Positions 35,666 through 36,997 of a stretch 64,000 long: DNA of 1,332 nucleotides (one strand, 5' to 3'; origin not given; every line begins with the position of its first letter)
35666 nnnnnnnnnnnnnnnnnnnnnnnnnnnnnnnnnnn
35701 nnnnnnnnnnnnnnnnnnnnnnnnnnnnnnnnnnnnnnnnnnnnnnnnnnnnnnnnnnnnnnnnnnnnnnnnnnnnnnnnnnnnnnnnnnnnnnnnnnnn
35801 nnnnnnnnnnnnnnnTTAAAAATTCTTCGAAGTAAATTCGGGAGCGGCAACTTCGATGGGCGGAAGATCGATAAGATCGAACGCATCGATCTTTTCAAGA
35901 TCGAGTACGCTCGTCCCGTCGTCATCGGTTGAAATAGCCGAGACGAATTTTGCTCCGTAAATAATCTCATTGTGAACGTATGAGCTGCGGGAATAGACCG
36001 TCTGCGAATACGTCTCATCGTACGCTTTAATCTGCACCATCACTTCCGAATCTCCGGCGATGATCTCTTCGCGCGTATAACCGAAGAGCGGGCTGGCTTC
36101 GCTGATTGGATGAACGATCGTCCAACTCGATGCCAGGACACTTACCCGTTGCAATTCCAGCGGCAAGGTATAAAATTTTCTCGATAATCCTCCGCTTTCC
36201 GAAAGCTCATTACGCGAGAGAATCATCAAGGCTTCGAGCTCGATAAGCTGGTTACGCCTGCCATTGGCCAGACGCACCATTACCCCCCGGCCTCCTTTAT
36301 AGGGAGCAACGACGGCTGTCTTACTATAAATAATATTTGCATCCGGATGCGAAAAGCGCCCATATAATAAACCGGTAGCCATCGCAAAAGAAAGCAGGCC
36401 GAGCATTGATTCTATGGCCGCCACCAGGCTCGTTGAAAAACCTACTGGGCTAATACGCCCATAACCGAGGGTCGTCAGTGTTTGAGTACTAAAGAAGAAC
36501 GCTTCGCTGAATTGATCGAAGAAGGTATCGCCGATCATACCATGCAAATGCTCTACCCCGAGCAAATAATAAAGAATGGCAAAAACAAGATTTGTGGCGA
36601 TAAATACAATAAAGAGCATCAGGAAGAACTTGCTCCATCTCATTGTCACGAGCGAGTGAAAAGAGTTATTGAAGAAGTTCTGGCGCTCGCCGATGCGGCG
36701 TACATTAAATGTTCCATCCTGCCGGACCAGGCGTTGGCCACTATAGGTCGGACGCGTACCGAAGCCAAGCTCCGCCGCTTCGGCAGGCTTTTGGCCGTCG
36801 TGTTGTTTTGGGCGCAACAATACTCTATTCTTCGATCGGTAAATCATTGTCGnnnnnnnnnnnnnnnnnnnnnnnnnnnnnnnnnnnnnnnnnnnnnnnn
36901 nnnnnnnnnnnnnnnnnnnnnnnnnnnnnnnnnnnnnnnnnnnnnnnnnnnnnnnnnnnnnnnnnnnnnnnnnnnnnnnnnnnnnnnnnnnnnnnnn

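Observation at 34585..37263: KirBac-type K+ channel co-operonic with MsrB and flanked by a second, periplasmic MsrB and ElbB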

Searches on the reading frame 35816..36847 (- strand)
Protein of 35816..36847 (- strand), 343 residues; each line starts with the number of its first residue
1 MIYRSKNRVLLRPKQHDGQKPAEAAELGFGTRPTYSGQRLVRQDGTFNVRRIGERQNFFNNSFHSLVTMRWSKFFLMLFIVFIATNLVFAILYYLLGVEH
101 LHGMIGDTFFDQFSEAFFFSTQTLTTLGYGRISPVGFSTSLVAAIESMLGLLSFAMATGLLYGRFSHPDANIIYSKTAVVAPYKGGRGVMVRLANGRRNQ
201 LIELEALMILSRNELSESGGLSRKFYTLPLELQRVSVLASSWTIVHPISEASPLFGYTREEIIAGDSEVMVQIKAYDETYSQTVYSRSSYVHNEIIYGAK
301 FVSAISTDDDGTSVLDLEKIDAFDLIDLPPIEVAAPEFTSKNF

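Call 3: search_protein_families(library=pfam, proteins=[window:35816-36847:-], max_evalue=0.01)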
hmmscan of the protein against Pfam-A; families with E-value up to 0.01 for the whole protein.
window:35816-36847:- (343 aa): 4 families
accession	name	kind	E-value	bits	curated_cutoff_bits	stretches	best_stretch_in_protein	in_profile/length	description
PF17655.7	IRK_C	-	3.6e-22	79.3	22.5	1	172-332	1-165/174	Inward rectifier potassium channel C-terminal domain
PF01007.26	IRK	-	2.3e-08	34.4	22.7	1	42-167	2-140/141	Inward rectifier potassium channel transmembrane domain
PF07885.22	Ion_trans_2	-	6.4e-08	32.8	22.5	1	85-161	5-73/79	Ion channel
PF00520.37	Ion_trans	-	0.00049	19.8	25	1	79-166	129-234/241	Ion transport protein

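Call 4: search_protein_families(library=ncbifam, proteins=[window:35816-36847:-], max_evalue=0.01)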
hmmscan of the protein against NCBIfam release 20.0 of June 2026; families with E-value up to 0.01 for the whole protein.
window:35816-36847:- (343 aa): 1 family
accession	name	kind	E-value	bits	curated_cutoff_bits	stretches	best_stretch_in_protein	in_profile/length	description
NF040645.1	K_channel_Meth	equivalog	0.0034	17.2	300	1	109-142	153-186/203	hyperpolarization-activated voltage-gated potassium channel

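Call 8: find_homologous_proteins(query=window:35816-36847:-, max_evalue=0.00001)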
Query window:35816-36847:- (343 aa): 5337 proteins with E <= 0.00001 among 8000 candidates; the best 120 are listed.
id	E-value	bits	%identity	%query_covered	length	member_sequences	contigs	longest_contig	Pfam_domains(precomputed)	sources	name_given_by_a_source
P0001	5.5e-223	757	100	100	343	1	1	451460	PF17655.8,PF01007.27,PF07885.23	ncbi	-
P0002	7.1e-150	517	69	96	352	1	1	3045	PF17655.8,PF01007.27,PF07885.23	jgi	jgi:inward rectifier potassium channel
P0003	7.0e-145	500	69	96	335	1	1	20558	PF17655.8,PF07885.23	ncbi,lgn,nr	ncbi:MAG TPA: ion channel [Candidatus Kapabacteria bacterium]|nr:ion channel [Candidatus Kapabacteri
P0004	8.8e-143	493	66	96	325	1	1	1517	PF17655.8,PF00520.38,PF07885.23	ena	-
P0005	1.4e-142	493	66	96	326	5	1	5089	PF17655.8,PF01007.27,PF00520.38,PF07885.23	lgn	-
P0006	7.5e-138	477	63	97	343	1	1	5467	PF17655.8,PF01007.27,PF07885.23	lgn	-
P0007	5.5e-137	474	64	96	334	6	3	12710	PF17655.8,PF07885.23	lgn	-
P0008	1.1e-135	470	64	97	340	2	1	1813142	PF17655.8,PF01007.27,PF07885.23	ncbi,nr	ncbi:MAG: hypothetical protein JSS75_11965 [Bacteroidetes bacterium]|nr:hypothetical protein [Bacter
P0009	4.0e-135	468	63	98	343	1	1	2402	PF17655.8,PF01007.27,PF07885.23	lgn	-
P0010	9.3e-129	447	62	96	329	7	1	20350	PF17655.8,PF01007.27,PF07885.23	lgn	-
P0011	5.9e-126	438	59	98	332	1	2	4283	PF17655.8,PF01007.27,PF07885.23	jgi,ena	-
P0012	4.2e-125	435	61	96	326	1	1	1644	PF17655.8,PF01007.27,PF07885.23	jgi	jgi:inward rectifier potassium channel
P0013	4.2e-124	432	60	96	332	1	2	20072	PF17655.8,PF01007.27,PF07885.23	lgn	-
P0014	1.1e-114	401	56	94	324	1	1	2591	PF17655.8,PF01007.27,PF07885.23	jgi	jgi:inward rectifier potassium channel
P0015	3.9e-113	396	54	94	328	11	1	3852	PF17655.8,PF01007.27,PF07885.23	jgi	-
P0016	2.2e-111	390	53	94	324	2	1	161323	PF17655.8,PF01007.27,PF07885.23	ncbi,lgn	-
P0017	6.1e-109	382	56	91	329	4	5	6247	PF17655.8,PF01007.27,PF07885.23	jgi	jgi:inward rectifier potassium channel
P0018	5.6e-108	379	55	93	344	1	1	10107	PF17655.8,PF01007.27,PF07885.23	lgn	-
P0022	6.8e-106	372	53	96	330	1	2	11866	PF17655.8,PF01007.27,PF07885.23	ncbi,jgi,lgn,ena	jgi:inward rectifier potassium channel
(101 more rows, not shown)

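Call 9: search_solved_structures(query=window:35816-36847:-, max_evalue=0.001, show_alignments=2)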
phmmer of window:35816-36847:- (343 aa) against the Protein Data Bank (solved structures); distinct sequences matched with E-value up to 0.001: 107 (the best 60 are shown).
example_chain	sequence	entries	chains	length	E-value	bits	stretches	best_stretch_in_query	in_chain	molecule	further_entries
7n9k_A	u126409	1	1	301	2e-59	204.6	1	30-320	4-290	Inward rectifier potassium channel Kirbac3.1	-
7n9l_A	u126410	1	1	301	2e-59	204.6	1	30-320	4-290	Inward rectifier potassium channel Kirbac3.1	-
4lp8_A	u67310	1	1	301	2.2e-59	204.5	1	30-320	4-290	Inward rectifier potassium channel Kirbac3.1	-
6o9t_A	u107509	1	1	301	2.3e-59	204.4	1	30-320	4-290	Inward rectifier potassium channel Kirbac3.1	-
1xl4_A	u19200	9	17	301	3e-59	204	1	30-320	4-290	Inward rectifier potassium channel | POTASSIUM CHANNEL | KIRBAC3.1 POTASSIUM CHANNEL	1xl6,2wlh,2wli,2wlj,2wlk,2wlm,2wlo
2wln_A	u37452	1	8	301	5.6e-59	203.1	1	30-320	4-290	POTASSIUM CHANNEL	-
3zrs_A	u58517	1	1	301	5.6e-59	203.1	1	30-320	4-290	ATP-SENSITIVE INWARD RECTIFIER POTASSIUM CHANNEL 10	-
6o9v_A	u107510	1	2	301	1.5e-58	201.7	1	30-320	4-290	Inward rectifier potassium channel Kirbac3.1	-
2wli_A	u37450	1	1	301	2e-58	201.3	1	30-320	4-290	POTASSIUM CHANNEL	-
2x6b_A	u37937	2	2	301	2.1e-58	201.3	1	30-320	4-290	ATP-SENSITIVE INWARD RECTIFIER POTASSIUM CHANNEL 10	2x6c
2x6a_A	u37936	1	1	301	2.8e-58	200.8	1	30-320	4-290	ATP-SENSITIVE INWARD RECTIFIER POTASSIUM CHANNEL 10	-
7adi_A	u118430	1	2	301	2.6e-57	197.6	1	30-320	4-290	Inward rectifier potassium channel Kirbac3.1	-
7swj_A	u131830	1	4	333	2.7e-45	158.1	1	30-334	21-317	Inward rectifier potassium channel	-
1p7b_A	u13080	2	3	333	3.8e-45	157.7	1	30-334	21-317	integral membrane channel and cytosolic domains | POTASSIUM CHANNEL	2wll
2wll_A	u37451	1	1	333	1.4e-44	155.9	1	30-334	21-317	POTASSIUM CHANNEL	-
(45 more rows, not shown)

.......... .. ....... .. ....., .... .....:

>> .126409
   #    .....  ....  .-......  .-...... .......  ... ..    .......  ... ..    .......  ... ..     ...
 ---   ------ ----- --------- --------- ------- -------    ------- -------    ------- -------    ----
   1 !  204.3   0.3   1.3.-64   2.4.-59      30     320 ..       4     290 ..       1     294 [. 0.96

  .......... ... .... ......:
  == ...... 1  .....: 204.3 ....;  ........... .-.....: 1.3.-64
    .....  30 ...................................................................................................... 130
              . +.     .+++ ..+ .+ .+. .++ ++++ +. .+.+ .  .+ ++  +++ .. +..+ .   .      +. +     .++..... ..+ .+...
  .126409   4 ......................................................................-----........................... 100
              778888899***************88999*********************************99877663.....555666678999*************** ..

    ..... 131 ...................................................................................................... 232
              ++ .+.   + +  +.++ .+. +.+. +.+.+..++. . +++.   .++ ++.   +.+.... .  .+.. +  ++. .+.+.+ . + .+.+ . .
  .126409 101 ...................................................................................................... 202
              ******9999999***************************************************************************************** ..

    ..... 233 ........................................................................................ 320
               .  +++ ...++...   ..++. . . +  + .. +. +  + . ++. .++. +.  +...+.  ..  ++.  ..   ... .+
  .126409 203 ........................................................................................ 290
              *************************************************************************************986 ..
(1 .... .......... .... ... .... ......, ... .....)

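Call 11: find_related_loci(query=A1, collection=genome_contigs, flank=6000)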
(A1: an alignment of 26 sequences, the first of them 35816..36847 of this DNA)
Query A1 (343 aa) in genome_contigs; peptide patterns used: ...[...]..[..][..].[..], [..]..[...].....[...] (x = any residue, [..] = any of these).
600 stretches matched a pattern (row limit reached: there are more); 597 encode a relative of the query (tblastn E <= 1e-3); the best 80 are kept; 80 distinct loci.
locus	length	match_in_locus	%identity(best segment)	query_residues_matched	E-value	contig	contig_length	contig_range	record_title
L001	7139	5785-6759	66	1-328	3e-150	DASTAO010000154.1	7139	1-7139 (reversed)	MAG TPA_asm: Candidatus Kapaibacterium sp. isolate SMAG_U739 k141_1286385, whole genome shotgun sequence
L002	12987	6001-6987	69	1-329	5e-146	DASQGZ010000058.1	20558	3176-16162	MAG TPA_asm: Candidatus Kapaibacterium sp. isolate SMAG_U11820 k141_190873, whole genome shotgun sequence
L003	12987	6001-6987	65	1-329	3e-144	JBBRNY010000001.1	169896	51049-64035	MAG: Candidatus Kapaibacterium sp. isolate La1_metabat2.223 LA1C_B2.223_k141_2750074L_169896_cov_11.6825, whole genome s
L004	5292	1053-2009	53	2-324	8e-120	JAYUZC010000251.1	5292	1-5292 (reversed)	MAG: Bacteroidota bacterium isolate GL139_UP_metabinner_9 GL139_UP_metabinner_9_250, whole genome shotgun sequence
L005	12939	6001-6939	53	8-327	1e-113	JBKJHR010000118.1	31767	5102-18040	MAG: Candidatus Kapaibacterium sp. isolate ant_bin.118 S1Ck117_1099200_flag_1_multi_9.0000_len_31767, whole genome shotg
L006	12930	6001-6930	52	19-329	4e-109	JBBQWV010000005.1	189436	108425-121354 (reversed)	MAG: Candidatus Kapaibacterium sp. isolate Co_metawrap_2078 Cmw_2078_k141_22962502_length_189436_cov_28.9988, whole geno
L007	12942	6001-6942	50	6-326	2e-101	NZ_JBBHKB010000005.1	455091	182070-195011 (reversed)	Pedobacter anseongensis strain Du54 5, whole genome shotgun sequence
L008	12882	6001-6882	49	26-320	2e-96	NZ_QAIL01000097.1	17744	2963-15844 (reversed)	Pedobacter sp. HMWF019 NODE_103_length_17656_cov_12.423312, whole genome shotgun sequence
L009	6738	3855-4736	50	26-320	2e-96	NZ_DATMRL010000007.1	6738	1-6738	MAG: Pedobacter sp. isolate SMAG_U12954 k141_4031672, whole genome shotgun sequence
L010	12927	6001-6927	50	14-329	3e-96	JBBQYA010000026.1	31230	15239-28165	MAG: Sphingobacteriales bacterium isolate Co_metawrap_2142 Cmw_2142_k141_23192829_length_31230_cov_22.9936, whole genome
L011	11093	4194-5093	50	26-326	3e-96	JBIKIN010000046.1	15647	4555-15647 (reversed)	MAG: Pelobium sp. isolate ME2014-05-30_3300043465_group5_bin45 Rohwer_bin1080_scaffold_148_c2, whole genome shotgun sequ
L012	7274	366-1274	49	26-329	5e-95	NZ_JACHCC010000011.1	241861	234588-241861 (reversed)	Pedobacter cryoconitis strain M2T3 Ga0401189_11, whole genome shotgun sequence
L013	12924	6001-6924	49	20-328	1e-94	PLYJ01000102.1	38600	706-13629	MAG: Bacteroidetes bacterium isolate palsa_967 73.20120700_P3D.283_contig_11659, whole genome shotgun sequence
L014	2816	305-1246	49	6-330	4e-97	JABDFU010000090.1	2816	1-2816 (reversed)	MAG: Bacteroidetes bacterium isolate BWOrgControl_Nextera87_MAG1 3300020989.a:Ga0206879_1551, whole genome shotgun seque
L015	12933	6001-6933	47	19-329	3e-94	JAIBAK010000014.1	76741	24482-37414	MAG: Bacteroidia bacterium isolate SSF48 NODE_5655_length_76741_cov_63.668611, whole genome shotgun sequence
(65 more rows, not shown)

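Call 16: find_related_loci(query=A2, collection=metagenome_contigs, flank=5000)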
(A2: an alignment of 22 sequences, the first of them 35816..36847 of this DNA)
Query A2 (343 aa) in metagenome_contigs; peptide patterns used: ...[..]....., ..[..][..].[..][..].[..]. (x = any residue, [..] = any of these).
600 stretches matched a pattern (row limit reached: there are more); 557 encode a relative of the query (tblastn E <= 1e-3); the best 80 are kept; 80 distinct loci.
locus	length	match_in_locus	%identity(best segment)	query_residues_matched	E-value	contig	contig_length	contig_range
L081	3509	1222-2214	59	1-335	2e-131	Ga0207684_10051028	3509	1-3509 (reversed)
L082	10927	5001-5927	53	19-329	9e-108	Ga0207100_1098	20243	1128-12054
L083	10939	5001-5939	51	4-329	1e-107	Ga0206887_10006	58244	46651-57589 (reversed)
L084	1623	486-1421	52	17-328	1e-109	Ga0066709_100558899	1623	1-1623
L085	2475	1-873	54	38-329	2e-106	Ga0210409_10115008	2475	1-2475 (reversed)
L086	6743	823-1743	50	19-326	7e-99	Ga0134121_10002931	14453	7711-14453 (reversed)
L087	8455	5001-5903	51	26-327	1e-98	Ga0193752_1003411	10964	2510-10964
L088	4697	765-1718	49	15-332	1e-98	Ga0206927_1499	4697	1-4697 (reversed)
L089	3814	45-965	51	19-326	3e-99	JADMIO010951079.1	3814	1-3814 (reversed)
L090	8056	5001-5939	48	7-328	6e-97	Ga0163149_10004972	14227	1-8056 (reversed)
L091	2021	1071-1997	49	22-324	3e-102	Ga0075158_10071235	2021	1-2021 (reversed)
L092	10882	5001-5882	49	26-320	2e-96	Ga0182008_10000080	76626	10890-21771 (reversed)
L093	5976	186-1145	50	10-329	2e-96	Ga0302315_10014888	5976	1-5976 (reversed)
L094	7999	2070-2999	47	20-331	3e-96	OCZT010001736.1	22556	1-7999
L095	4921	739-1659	52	22-328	4e-96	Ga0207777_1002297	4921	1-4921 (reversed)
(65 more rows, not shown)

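Call 17: find_encoding_contigs(protein=P0001, flank=10000, max_places=3)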
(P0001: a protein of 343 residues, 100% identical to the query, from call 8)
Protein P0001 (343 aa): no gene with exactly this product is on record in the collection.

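Call 21: find_encoding_contigs(protein=P0008, flank=6000, max_places=2)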
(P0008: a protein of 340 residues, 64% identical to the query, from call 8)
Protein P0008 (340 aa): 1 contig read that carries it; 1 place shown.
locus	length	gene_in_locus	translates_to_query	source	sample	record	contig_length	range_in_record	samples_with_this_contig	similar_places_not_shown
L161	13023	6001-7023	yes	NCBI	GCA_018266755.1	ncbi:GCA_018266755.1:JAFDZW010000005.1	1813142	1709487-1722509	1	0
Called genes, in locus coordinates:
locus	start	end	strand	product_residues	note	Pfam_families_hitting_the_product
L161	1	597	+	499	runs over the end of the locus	PF01266:DAO (weak), PF01593:Amino_oxidase, PF03486:HI0933_like (faint), PF07992:Pyr_redox_2 (faint), PF13450:NAD_binding_8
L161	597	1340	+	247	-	-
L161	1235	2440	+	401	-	PF13506:Glyco_transf_21, PF00535:Glycos_transf_2, PF10111:Glyco_tranf_2_2 (weak), PF13641:Glyco_tranf_2_3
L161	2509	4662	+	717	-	PF12838:Fer4_7 (faint), PF13183:Fer4_8 (faint), PF13534:Fer4_17 (faint), PF12797:Fer4_2 (weak), PF13237:Fer4_10 (weak), PF13484:Fer4_16 (faint), PF13187:Fer4_9 (weak), PF02754:CCG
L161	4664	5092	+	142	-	PF08818:DUF1801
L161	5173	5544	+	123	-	-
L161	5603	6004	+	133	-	PF01641:SelR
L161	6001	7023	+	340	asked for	PF01007:IRK (faint), PF07885:Ion_trans_2, PF17655:IRK_C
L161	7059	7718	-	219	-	-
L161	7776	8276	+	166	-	PF01641:SelR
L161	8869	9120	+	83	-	PF01649:Ribosomal_S20p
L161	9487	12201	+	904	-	PF13088:BNR_2 (faint), PF02012:BNR (faint)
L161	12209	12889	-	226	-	PF01740:STAS, PF13466:STAS_2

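Call 22: find_encoding_contigs(protein=P0010, flank=6000, max_places=2)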
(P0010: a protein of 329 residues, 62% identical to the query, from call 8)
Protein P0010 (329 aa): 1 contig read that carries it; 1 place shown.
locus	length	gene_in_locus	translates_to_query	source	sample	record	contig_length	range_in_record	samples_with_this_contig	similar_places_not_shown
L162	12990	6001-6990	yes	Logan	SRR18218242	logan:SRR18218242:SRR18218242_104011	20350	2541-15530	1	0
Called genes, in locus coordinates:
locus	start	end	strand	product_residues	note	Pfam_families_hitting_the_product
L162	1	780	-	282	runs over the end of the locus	PF00005:ABC_tran, PF02463:SMC_N (weak), PF13304:AAA_21 (faint)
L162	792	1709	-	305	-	PF00528:BPD_transp_1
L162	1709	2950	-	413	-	PF00528:BPD_transp_1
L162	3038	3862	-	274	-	PF12849:PBP_like_2, PF13531:SBP_bac_11 (weak), PF12727:PBP_like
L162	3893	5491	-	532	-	-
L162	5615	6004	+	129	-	PF01641:SelR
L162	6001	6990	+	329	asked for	PF01007:IRK (weak), PF07885:Ion_trans_2, PF17655:IRK_C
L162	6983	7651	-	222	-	-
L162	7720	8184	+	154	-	PF01641:SelR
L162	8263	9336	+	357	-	PF05343:Peptidase_M42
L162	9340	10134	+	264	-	-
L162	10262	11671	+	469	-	PF14870:PSII_BNR (weak), PF02012:BNR (faint), PF15902:Sortilin-Vps10 (weak), PF18962:Por_Secre_tail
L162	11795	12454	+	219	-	-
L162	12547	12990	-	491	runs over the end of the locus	-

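Call 23: find_encoding_contigs(protein=P0013, flank=6000, max_places=2)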
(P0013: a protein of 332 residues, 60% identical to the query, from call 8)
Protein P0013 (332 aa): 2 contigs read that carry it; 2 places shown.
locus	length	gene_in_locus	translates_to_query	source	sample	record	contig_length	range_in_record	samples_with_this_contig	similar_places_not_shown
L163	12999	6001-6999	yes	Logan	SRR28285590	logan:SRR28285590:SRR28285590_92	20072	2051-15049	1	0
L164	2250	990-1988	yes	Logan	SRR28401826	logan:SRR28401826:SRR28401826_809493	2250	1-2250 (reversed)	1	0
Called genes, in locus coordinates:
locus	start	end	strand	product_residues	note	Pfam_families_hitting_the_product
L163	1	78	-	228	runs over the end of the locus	PF01895:PhoU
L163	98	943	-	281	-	PF00005:ABC_tran, PF02463:SMC_N (weak), PF13304:AAA_21 (faint)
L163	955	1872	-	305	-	PF00528:BPD_transp_1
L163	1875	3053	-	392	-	PF00528:BPD_transp_1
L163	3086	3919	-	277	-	PF12849:PBP_like_2, PF13531:SBP_bac_11 (faint), PF12727:PBP_like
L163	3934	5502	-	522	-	PF07396:Porin_O_P (faint)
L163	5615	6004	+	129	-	PF01641:SelR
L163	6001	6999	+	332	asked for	PF01007:IRK (weak), PF07885:Ion_trans_2 (weak), PF17655:IRK_C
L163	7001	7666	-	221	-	-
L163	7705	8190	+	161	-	PF01641:SelR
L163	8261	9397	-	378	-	PF07995:GSDH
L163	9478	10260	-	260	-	PF04116:FA_hydroxylase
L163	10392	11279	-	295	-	PF03102:NeuB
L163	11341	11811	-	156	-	-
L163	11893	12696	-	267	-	PF00106:adh_short, PF01370:Epimerase (faint), PF13561:adh_short_C2, PF00106:adh_short (weak)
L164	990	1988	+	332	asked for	PF01007:IRK (weak), PF07885:Ion_trans_2 (weak), PF17655:IRK_C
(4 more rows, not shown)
